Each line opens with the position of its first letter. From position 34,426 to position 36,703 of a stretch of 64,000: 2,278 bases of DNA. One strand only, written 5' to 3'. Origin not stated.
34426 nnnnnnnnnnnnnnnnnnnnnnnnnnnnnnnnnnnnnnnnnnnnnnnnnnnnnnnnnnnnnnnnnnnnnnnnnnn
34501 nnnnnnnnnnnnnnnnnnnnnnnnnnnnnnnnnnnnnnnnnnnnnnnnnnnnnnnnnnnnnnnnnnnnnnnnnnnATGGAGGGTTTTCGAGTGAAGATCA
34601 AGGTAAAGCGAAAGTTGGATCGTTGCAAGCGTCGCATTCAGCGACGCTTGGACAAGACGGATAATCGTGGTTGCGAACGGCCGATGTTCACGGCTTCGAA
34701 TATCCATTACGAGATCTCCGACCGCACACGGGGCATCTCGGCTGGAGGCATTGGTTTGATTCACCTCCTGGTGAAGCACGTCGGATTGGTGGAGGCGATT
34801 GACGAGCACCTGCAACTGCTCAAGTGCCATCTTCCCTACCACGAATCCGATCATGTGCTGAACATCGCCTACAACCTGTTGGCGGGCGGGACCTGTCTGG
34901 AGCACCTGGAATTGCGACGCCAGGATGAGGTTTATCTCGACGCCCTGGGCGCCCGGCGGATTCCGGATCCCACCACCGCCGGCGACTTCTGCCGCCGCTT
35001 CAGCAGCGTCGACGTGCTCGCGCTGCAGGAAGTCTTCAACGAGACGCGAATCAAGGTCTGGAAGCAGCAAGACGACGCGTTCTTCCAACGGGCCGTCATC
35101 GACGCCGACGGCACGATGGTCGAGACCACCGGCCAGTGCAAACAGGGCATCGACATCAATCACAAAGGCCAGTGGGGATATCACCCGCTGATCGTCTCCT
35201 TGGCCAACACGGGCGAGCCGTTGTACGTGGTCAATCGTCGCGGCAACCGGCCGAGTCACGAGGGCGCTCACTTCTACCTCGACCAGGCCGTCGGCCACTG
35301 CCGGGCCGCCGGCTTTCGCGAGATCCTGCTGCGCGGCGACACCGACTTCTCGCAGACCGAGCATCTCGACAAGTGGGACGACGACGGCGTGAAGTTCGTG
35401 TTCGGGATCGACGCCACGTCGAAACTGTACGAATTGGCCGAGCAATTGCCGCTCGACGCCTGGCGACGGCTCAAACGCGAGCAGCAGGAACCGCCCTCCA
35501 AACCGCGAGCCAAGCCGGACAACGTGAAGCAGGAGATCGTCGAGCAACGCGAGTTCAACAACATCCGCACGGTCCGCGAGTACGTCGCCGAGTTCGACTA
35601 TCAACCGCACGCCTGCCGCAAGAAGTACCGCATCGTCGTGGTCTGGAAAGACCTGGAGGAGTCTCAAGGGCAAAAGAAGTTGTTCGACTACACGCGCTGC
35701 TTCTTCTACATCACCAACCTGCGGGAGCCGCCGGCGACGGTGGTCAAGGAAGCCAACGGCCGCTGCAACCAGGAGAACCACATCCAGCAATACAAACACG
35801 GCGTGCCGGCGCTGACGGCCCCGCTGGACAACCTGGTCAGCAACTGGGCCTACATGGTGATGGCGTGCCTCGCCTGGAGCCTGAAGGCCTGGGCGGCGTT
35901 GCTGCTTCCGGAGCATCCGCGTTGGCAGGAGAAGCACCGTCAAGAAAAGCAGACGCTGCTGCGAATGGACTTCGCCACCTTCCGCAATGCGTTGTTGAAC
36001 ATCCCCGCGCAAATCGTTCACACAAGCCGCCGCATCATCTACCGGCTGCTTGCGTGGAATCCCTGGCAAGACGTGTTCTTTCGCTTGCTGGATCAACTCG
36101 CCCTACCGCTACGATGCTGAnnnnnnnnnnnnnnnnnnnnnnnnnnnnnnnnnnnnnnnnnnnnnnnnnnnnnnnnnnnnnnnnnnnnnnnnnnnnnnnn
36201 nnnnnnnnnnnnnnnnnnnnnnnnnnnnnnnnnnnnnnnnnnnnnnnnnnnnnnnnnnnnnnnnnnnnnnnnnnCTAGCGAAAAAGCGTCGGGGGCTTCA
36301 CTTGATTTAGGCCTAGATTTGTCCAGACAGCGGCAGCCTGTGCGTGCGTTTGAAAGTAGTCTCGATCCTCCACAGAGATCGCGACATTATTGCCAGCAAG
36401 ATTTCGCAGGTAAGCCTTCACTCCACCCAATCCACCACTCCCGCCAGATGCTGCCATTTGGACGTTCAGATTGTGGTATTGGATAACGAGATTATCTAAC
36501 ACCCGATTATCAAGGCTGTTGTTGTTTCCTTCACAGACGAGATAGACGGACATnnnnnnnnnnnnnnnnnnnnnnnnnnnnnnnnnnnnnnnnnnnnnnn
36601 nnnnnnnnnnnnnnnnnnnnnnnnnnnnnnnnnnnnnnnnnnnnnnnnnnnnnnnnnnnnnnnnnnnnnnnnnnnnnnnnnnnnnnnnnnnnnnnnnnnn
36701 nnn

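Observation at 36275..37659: Compact ABC-ATPase + mini-Toprim operon (PARIS/OLD-like), Toprim partner possibly clipped by IS1380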

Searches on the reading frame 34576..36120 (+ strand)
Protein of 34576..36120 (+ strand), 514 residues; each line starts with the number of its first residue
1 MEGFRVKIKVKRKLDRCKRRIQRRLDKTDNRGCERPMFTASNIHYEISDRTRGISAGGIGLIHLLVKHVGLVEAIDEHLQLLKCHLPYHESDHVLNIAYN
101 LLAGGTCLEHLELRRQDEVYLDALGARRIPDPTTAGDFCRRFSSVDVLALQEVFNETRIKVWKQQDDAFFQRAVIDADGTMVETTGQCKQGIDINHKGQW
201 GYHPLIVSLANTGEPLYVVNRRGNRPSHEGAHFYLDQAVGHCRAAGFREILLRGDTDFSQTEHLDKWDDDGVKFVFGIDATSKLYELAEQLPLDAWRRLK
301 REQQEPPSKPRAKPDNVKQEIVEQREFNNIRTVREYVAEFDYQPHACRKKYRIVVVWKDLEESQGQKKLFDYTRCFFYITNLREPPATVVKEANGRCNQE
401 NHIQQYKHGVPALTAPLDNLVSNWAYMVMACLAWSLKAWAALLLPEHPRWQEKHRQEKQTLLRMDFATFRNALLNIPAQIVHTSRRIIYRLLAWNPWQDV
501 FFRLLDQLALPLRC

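Call 4: search_protein_families(library=pfam, proteins=[window:34576-36120:+], max_evalue=0.1)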
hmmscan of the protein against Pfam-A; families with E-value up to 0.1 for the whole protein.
window:34576-36120:+ (514 aa): 3 families
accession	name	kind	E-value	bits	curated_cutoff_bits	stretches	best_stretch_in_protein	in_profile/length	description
PF13701.12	DDE_Tnp_1_4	-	1.4e-40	139.4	34.7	1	55-509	20-431/435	Transposase DDE domain group 1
PF01609.27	DDE_Tnp_1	-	8e-11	42.5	23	1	172-435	4-199/200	Transposase DDE domain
PF10652.14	DUF2480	-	0.057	13.7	25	1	389-471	40-119/165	Protein of unknown function (DUF2480)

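Call 19: find_encoding_contigs(protein=window:34576-36120:+, flank=1500, max_places=10)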
Protein window:34576-36120:+ (514 aa): no gene with exactly this product is on record in the collection.

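Call 31: find_encoding_contigs(protein=window:34684-36120:+, flank=1200, max_places=10)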
Protein window:34684-36120:+ (478 aa): no gene with exactly this product is on record in the collection.

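Call 42: search_protein_families(library=ncbifam, proteins=[window:34576-36120:+], max_evalue=0.01)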
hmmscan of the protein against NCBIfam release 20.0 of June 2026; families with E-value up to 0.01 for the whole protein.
window:34576-36120:+ (514 aa): 2 families
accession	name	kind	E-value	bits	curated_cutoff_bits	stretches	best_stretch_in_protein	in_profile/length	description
NF033539.1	transpos_IS1380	equivalog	1.4e-84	284.1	180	1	50-491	6-415/419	IS1380 family transposase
NF033592.1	transpos_IS4_1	equivalog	0.00091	18.4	115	1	128-357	59-256/332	IS4 family transposase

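Call 53: find_related_loci(query=window:34684-36117:+, collection=genome_contigs, flank=1200)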
Query window:34684-36117:+ (478 aa) in genome_contigs; peptide patterns used: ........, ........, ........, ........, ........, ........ (x = any residue, [..] = any of these).
598 stretches matched a pattern (row limit reached: there are more); 559 encode a relative of the query (tblastn E <= 1e-3); the best 80 are kept; 80 distinct loci.
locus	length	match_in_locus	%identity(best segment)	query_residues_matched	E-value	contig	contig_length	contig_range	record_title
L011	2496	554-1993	71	1-478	0e+0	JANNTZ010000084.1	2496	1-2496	MAG: Acidobacteriota bacterium isolate SOY_30_metabat_319 SOY_30_k141_1820295, whole genome shotgun sequence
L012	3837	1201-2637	70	1-478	0e+0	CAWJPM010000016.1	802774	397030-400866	MAG: Pirellulales bacterium isolate MFD04492.bin.2.107 genome assembly, contig: contig_983, whole genome shotgun sequenc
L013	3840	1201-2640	69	1-478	0e+0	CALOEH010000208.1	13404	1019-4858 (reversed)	MAG: uncultured Planctomycetia bacterium isolate LOGT_bin.0207 genome assembly, contig: contig_80774, whole genome shotg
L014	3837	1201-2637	70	1-478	0e+0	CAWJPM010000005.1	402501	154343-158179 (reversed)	MAG: Pirellulales bacterium isolate MFD04492.bin.2.107 genome assembly, contig: contig_10434, whole genome shotgun seque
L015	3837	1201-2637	70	1-478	0e+0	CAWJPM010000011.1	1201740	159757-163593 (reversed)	MAG: Pirellulales bacterium isolate MFD04492.bin.2.107 genome assembly, contig: contig_204, whole genome shotgun sequenc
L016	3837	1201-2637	70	1-478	0e+0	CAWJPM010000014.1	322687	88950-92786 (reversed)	MAG: Pirellulales bacterium isolate MFD04492.bin.2.107 genome assembly, contig: contig_630, whole genome shotgun sequenc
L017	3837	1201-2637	70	1-478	0e+0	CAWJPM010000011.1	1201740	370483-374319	MAG: Pirellulales bacterium isolate MFD04492.bin.2.107 genome assembly, contig: contig_204, whole genome shotgun sequenc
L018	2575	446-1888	69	1-478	0e+0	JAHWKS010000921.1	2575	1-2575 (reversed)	MAG: Planctomycetota bacterium isolate 0813_bin24 NODE_25808_length_2575_cov_5.388095, whole genome shotgun sequence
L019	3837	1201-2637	70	1-478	0e+0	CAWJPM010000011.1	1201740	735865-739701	MAG: Pirellulales bacterium isolate MFD04492.bin.2.107 genome assembly, contig: contig_204, whole genome shotgun sequenc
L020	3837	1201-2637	70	1-478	0e+0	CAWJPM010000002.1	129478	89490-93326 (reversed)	MAG: Pirellulales bacterium isolate MFD04492.bin.2.107 genome assembly, contig: contig_10420, whole genome shotgun seque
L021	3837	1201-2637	70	1-478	0e+0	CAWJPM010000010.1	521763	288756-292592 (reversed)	MAG: Pirellulales bacterium isolate MFD04492.bin.2.107 genome assembly, contig: contig_2021, whole genome shotgun sequen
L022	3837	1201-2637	69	1-478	0e+0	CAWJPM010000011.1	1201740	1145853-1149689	MAG: Pirellulales bacterium isolate MFD04492.bin.2.107 genome assembly, contig: contig_204, whole genome shotgun sequenc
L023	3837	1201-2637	69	1-478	0e+0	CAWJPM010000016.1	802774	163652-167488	MAG: Pirellulales bacterium isolate MFD04492.bin.2.107 genome assembly, contig: contig_983, whole genome shotgun sequenc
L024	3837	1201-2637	69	1-478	0e+0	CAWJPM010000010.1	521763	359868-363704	MAG: Pirellulales bacterium isolate MFD04492.bin.2.107 genome assembly, contig: contig_2021, whole genome shotgun sequen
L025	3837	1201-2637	69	1-478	0e+0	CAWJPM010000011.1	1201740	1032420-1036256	MAG: Pirellulales bacterium isolate MFD04492.bin.2.107 genome assembly, contig: contig_204, whole genome shotgun sequenc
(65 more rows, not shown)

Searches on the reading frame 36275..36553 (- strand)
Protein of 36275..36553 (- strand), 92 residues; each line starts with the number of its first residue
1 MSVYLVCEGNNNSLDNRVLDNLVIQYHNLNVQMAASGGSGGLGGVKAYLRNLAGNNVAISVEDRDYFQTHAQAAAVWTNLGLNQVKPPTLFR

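Call 4: search_protein_families(library=pfam, proteins=[window:36275-36553:-], max_evalue=0.1)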
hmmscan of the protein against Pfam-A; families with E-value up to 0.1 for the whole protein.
window:36275-36553:- (92 aa): 1 family
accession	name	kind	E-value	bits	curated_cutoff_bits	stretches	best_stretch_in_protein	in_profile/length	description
PF21384.2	Cas3_I-F_Cas2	-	0.086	13.5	27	0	1-77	1-74/79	CRISPR-associated nuclease/helicase Cas3, I-F/YPEST, Cas2 domain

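Call 5: search_protein_families(library=padloc, proteins=[window:36275-36553:-], max_evalue=0.1)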
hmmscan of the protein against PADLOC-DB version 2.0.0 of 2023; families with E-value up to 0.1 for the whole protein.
window:36275-36553:- (92 aa): 0 families

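Call 9: find_homologous_proteins(query=window:36275-36553:-, max_evalue=0.01)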
Query window:36275-36553:- (92 aa): 5 proteins with E <= 0.01 among 6 candidates.
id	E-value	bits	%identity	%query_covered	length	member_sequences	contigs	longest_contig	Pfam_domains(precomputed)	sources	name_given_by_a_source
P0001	3.7e-54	199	100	100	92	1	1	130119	-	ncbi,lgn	ncbi:MAG: hypothetical protein RIC55_04460 [Pirellulaceae bacterium]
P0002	1.1e-30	124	76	87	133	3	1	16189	-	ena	-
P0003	9.3e-26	108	63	91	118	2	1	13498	-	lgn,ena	-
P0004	6.2e-22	96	68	82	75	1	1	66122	-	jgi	jgi:hypothetical protein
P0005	4.0e-18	84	61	80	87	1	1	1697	-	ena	-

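Call 14: find_encoding_contigs(protein=P0002, flank=4000, max_places=3)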
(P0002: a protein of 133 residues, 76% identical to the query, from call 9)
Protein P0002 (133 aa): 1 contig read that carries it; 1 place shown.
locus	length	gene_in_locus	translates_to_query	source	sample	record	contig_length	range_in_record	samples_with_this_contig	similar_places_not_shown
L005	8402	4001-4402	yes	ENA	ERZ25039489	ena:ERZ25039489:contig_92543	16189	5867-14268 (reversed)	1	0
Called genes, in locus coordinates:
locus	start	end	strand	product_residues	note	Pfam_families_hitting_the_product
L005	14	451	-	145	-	-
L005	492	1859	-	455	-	PF10609:ParA, PF01656:CbiA, PF02374:ArsA_ATPase (weak), PF06564:CBP_BcsQ (faint), PF09140:MipZ (faint), PF13614:AAA_31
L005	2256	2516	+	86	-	-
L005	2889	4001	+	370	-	PF02463:SMC_N, PF13175:AAA_15 (weak), PF13476:AAA_23 (weak), PF13304:AAA_21, PF13175:AAA_15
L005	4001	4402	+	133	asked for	-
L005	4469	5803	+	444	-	PF01609:DDE_Tnp_1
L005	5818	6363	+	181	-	-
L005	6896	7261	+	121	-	-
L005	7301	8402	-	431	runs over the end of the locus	PF07592:DDE_Tnp_ISAZ013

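Call 45: find_encoding_contigs(protein=P0003, flank=4000, max_places=2)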
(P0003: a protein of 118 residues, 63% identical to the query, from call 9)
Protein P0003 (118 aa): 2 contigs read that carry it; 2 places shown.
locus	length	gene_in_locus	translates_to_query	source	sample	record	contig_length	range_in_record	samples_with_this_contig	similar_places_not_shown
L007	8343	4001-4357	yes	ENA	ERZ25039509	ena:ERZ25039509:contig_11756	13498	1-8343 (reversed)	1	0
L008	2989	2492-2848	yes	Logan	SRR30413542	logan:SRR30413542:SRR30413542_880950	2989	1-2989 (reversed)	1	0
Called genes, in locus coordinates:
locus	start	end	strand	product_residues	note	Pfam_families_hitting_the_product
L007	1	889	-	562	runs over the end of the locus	-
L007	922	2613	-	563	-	PF13231:PMT_2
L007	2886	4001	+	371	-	PF02463:SMC_N (weak), PF13175:AAA_15, PF13476:AAA_23, PF13555:AAA_29 (faint), PF13304:AAA_21, PF13175:AAA_15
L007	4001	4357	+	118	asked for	-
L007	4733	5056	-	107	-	-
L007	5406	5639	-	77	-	-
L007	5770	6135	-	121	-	-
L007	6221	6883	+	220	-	-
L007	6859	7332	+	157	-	-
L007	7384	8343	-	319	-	?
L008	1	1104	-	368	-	?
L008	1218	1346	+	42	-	-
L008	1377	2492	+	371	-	PF02463:SMC_N (weak), PF13175:AAA_15, PF13476:AAA_23, PF13555:AAA_29 (faint), PF13304:AAA_21, PF13175:AAA_15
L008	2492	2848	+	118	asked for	-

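Call 46: find_encoding_contigs(protein=P0004, flank=4000, max_places=2)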
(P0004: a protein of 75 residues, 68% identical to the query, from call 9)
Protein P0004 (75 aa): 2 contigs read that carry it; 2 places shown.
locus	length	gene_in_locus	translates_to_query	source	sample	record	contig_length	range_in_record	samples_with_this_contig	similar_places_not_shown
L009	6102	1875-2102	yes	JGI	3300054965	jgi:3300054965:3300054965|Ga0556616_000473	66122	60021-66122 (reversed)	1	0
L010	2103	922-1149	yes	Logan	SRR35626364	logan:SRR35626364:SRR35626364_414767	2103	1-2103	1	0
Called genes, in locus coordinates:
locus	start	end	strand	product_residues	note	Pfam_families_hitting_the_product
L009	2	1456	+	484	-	?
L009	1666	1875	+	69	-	PF13175:AAA_15, PF13304:AAA_21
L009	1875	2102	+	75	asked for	-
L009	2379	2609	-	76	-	-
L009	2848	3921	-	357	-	PF02669:KdpC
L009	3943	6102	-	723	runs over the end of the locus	PF12710:HAD (faint), PF00122:E1-E2_ATPase, PF00702:Hydrolase, PF08282:Hydrolase_3 (faint)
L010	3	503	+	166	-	?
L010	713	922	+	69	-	PF13175:AAA_15, PF13304:AAA_21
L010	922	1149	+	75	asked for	-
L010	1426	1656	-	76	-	-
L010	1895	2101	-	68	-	?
